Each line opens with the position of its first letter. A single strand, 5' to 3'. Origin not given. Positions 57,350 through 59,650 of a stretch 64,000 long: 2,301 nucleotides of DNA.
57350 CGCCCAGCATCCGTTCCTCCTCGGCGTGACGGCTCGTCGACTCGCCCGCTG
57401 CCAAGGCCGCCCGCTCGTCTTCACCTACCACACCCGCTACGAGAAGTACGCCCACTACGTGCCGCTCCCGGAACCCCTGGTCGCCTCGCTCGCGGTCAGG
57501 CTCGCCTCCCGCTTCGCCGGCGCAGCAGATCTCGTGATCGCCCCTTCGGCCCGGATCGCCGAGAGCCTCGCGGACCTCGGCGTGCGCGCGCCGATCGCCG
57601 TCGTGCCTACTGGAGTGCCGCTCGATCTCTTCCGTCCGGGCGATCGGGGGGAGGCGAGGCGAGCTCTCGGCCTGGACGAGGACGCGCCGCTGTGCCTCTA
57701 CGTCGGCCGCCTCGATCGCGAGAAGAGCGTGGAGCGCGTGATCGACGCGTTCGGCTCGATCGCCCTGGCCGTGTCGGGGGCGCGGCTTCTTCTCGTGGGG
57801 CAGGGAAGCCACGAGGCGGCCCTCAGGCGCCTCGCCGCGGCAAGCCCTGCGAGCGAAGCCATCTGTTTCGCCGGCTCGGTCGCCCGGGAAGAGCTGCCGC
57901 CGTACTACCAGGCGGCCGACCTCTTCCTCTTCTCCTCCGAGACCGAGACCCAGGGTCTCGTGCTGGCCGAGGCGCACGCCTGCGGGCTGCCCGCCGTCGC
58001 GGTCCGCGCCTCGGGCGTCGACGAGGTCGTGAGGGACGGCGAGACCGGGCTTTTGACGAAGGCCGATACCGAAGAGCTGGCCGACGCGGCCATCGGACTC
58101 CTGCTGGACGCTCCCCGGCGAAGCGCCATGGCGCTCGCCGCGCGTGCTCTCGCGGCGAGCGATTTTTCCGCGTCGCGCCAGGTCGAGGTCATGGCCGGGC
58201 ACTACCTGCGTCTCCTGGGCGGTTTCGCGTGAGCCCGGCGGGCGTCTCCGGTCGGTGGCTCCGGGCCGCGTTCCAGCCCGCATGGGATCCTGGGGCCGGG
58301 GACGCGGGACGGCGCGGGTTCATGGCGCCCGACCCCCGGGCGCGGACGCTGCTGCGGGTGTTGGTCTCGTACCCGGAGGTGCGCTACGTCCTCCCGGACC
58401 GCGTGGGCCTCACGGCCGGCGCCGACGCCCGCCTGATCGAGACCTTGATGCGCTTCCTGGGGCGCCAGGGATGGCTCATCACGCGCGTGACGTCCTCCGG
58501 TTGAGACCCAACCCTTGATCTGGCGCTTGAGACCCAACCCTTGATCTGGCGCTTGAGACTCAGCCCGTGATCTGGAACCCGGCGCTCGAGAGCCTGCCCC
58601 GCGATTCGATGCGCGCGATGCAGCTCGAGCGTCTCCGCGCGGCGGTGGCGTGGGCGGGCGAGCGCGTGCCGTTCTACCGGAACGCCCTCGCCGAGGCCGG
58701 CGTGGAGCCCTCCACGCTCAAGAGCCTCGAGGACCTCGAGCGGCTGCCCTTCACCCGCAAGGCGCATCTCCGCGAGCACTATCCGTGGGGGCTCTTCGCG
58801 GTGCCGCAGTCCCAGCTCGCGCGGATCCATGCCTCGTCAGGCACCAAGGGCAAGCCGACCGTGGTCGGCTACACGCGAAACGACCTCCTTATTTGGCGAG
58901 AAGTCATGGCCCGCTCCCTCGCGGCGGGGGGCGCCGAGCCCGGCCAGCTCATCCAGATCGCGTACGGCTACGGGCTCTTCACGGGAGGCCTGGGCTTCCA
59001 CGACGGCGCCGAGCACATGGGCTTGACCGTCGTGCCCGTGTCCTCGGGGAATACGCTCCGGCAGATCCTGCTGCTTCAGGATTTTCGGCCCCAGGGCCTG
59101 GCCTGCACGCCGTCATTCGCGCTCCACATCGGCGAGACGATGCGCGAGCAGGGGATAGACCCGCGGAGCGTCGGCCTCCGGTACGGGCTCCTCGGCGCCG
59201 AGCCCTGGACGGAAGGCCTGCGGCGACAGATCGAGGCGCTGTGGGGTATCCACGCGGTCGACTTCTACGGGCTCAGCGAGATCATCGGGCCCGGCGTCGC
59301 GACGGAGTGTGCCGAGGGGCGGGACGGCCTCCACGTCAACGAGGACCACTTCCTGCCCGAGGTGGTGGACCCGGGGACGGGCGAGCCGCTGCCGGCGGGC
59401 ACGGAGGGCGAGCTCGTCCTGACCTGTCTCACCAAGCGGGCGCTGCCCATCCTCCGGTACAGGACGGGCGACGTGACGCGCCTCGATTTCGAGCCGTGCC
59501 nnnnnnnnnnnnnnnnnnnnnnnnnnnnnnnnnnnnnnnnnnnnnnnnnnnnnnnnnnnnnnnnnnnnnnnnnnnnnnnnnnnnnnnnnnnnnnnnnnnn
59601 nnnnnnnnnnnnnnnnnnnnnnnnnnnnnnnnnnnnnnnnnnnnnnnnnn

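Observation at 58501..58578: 26-bp triple tandem repeat derived from, and overlapping, the 5' end of the PaaK-like gene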

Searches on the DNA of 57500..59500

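Call 6: search_rna_families(source=window, start=57500, end=59500, threshold=evalue, max_evalue=10)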
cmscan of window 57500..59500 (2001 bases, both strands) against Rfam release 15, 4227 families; matches with E-value up to 10: 3.
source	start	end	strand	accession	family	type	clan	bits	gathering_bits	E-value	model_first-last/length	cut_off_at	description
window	59042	59108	-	RF02996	int-alpA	Gene; sRNA;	-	20.9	35.8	0.24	1-71/71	no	int-alpA RNA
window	58118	58176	+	RF03209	MIR9657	Gene; miRNA;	-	20.3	53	4.5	1-85/85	no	MIR9657 microRNA precursor family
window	57830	57899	-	RF01680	P5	Gene; sRNA;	-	18.5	60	3.5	1-71/71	no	Pseudomonas sRNA P5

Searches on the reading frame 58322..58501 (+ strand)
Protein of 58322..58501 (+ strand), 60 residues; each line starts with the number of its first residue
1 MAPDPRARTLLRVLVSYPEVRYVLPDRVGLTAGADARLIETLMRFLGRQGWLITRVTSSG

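Call 24: search_protein_families(library=pfam, proteins=[window:58322-58501:+], max_evalue=1)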
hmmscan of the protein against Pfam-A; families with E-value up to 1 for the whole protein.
window:58322-58501:+ (60 aa): 0 families

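Call 25: search_protein_families(library=ncbifam, proteins=[window:58322-58501:+], max_evalue=1)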
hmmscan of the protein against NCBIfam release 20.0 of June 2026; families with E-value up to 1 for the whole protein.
window:58322-58501:+ (60 aa): 0 families
